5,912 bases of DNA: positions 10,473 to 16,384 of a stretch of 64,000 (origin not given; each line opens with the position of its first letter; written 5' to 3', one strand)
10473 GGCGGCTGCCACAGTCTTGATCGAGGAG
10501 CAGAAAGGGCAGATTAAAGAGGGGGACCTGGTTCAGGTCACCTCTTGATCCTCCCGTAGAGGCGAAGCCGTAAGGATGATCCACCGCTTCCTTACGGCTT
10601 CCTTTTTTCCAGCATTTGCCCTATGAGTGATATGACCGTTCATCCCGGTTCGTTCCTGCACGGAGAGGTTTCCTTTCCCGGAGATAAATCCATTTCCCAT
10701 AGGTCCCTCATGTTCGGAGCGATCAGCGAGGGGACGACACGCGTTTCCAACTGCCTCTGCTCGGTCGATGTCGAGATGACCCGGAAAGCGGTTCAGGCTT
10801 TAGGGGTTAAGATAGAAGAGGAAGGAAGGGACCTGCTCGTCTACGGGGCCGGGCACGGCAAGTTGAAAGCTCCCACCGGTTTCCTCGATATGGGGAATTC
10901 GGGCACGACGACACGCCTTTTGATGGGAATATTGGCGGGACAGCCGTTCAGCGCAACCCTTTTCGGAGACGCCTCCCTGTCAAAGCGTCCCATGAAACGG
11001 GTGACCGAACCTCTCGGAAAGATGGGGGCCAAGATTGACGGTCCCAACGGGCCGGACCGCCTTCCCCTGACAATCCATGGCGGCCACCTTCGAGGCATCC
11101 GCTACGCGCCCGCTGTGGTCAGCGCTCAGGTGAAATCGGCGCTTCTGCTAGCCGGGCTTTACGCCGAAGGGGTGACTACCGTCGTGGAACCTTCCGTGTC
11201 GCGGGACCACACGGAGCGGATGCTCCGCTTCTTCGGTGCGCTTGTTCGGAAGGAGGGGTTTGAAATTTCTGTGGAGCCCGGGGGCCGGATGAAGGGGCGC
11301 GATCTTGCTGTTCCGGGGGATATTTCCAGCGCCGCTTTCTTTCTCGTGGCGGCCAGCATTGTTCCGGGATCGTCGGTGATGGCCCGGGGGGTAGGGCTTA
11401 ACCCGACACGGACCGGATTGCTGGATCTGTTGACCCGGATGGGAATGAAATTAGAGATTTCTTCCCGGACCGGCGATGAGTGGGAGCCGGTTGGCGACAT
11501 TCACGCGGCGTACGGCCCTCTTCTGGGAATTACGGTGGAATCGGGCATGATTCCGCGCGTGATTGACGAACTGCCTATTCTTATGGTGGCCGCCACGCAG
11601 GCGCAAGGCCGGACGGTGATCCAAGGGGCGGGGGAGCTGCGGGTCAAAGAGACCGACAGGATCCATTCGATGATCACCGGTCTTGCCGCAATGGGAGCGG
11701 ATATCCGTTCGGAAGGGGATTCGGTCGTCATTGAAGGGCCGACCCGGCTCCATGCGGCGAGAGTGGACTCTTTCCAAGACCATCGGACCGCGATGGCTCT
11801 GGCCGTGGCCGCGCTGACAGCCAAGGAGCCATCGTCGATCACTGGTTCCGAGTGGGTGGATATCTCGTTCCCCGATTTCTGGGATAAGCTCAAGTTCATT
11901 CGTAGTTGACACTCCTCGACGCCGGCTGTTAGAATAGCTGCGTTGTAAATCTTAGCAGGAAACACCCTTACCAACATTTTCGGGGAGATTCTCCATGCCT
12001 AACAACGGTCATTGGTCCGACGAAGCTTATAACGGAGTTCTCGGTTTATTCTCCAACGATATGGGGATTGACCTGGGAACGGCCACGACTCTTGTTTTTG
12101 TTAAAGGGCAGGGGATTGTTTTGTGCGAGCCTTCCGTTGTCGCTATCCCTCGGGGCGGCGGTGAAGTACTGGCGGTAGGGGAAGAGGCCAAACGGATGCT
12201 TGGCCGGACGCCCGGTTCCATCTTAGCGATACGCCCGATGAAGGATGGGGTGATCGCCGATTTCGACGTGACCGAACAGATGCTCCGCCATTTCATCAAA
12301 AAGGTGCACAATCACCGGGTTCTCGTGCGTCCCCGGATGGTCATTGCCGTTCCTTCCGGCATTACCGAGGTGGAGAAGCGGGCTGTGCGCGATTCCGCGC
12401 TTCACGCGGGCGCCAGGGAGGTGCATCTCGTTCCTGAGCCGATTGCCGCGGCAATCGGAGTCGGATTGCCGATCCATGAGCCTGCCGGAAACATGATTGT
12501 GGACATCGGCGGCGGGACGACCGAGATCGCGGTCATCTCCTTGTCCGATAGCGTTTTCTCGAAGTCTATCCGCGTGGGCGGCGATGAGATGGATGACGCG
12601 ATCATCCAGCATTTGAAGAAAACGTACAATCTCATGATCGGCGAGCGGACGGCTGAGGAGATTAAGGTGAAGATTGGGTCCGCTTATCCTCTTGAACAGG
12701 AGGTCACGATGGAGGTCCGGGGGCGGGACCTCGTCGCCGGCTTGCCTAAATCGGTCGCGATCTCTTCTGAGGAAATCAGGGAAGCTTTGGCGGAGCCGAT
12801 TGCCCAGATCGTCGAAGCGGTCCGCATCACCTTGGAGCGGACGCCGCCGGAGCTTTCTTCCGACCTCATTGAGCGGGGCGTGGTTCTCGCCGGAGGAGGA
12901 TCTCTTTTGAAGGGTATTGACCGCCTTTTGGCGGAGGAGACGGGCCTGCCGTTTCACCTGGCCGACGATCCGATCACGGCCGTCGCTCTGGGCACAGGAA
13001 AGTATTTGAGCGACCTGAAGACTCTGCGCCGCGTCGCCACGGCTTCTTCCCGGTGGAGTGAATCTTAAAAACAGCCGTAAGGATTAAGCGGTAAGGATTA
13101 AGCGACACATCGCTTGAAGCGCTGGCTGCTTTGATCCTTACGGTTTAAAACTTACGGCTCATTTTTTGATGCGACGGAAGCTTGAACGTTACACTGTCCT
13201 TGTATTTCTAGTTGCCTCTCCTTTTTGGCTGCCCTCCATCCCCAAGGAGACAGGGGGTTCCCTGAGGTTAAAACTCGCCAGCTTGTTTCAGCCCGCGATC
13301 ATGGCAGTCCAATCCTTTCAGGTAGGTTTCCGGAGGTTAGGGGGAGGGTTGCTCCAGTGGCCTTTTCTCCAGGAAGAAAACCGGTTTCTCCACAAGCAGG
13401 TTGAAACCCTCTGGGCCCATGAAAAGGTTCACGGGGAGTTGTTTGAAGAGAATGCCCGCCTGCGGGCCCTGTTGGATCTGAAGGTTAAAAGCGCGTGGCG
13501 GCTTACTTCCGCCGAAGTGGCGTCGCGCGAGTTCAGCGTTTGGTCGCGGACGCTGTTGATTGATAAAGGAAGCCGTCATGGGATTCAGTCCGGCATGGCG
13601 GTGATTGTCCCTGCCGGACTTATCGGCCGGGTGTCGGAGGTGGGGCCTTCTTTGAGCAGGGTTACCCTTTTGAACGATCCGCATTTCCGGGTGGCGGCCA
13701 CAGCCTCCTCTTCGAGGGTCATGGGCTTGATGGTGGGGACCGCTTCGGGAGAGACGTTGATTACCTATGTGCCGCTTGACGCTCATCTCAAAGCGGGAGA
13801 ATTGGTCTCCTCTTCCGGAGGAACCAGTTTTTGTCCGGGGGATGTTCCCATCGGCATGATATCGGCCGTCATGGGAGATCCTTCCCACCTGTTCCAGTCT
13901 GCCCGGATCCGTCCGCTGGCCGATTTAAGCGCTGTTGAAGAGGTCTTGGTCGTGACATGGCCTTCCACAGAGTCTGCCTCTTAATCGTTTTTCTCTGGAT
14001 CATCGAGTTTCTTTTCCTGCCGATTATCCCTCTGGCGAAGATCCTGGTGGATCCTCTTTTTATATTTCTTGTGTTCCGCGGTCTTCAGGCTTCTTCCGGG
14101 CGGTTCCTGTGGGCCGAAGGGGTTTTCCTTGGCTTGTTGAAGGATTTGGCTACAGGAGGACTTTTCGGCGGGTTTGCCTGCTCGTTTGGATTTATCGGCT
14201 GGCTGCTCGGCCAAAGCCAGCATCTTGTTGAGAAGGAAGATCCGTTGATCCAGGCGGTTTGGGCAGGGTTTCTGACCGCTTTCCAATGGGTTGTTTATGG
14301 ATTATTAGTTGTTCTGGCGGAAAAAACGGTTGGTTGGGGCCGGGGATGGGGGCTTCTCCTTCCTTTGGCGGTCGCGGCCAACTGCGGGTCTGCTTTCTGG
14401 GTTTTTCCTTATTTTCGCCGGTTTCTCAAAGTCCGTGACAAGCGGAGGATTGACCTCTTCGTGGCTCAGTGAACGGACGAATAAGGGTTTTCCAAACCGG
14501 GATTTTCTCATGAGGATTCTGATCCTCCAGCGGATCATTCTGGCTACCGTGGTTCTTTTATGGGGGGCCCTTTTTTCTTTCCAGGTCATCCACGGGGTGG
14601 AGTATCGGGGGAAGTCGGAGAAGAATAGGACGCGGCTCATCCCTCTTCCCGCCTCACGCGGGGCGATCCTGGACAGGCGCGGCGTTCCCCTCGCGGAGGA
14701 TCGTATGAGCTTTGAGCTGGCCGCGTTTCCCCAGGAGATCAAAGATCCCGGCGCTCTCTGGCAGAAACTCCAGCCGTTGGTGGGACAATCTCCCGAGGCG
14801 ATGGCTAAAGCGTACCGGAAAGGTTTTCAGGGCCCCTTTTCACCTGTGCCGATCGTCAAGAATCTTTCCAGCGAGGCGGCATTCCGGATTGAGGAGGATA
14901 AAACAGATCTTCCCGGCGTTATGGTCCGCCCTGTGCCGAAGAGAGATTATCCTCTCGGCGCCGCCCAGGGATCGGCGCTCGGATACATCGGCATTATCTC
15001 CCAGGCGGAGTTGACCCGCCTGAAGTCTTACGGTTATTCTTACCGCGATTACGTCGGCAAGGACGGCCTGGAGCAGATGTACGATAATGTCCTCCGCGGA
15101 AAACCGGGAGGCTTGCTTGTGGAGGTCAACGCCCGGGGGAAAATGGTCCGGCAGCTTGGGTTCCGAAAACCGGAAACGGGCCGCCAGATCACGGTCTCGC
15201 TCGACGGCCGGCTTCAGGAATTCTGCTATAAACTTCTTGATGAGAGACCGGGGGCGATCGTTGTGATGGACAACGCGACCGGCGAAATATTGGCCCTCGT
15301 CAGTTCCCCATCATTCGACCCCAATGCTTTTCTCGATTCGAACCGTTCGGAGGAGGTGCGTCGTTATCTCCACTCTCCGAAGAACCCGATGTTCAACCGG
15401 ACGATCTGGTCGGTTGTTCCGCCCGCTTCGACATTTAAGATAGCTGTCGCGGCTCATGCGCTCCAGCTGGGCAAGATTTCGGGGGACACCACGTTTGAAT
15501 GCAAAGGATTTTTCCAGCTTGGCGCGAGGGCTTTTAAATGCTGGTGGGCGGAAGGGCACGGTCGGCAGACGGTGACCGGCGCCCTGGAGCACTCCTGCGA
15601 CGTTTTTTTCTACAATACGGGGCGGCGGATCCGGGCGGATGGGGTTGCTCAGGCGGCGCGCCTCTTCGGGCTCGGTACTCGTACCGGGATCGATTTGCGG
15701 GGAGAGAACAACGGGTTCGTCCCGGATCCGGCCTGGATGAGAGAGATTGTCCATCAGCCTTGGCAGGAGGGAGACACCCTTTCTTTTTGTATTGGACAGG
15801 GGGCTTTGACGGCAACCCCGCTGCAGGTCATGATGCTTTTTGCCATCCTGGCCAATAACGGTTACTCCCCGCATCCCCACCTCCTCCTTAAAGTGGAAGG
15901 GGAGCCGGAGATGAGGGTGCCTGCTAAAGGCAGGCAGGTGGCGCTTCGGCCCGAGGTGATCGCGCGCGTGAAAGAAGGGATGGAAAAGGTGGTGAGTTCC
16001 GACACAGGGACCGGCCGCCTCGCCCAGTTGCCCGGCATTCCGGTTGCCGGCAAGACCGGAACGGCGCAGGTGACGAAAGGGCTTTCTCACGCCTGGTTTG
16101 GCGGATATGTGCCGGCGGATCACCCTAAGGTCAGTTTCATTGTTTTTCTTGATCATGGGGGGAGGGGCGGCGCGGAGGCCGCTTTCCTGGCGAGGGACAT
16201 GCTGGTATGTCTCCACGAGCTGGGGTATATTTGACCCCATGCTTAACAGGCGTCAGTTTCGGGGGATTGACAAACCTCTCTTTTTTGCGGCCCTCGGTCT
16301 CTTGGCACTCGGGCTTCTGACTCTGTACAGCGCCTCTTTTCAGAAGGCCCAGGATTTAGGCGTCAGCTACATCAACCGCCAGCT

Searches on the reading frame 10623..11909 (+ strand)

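Call 36: search_protein_families(library=pfam, proteins=[window:10623-11909:+], max_evalue=0.00001)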
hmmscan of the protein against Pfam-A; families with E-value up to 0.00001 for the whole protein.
window:10623-11909:+ (428 aa): 1 family
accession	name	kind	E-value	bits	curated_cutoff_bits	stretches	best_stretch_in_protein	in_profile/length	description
PF00275.25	EPSP_synthase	-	1.7e-113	380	22.8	1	8-423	3-417/417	EPSP synthase (3-phosphoshikimate 1-carboxyvinyltransferase)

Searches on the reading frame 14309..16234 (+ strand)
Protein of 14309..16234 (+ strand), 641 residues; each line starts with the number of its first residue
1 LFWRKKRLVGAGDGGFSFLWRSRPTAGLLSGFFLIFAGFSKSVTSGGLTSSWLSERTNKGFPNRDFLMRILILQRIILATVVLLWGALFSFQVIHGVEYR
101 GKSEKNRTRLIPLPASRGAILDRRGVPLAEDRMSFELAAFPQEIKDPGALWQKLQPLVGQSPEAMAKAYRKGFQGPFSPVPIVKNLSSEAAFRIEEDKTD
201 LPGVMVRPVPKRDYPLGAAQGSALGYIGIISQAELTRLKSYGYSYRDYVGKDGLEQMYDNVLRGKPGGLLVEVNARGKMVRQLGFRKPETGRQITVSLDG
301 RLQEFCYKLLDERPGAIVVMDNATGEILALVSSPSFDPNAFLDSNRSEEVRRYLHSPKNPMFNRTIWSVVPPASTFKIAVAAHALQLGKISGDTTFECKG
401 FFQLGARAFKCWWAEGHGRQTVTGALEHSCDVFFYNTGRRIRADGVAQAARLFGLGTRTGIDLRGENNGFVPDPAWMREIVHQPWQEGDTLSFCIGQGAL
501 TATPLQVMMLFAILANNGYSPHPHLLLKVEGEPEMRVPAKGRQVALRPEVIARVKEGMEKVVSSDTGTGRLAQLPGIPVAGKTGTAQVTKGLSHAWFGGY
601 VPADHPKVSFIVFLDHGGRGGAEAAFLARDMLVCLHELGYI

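Call 36: search_protein_families(library=pfam, proteins=[window:14309-16234:+], max_evalue=0.00001)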
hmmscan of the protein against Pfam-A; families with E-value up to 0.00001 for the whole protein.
window:14309-16234:+ (641 aa): 2 families
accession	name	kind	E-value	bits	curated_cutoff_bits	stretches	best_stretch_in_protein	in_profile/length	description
PF00905.27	Transpeptidase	-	1.1e-69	235.3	22.1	1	315-630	1-296/299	Penicillin binding protein transpeptidase domain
PF03717.20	PBP_dimer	-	4e-41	141.8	24.4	1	113-282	2-178/180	Penicillin-binding Protein dimerisation domain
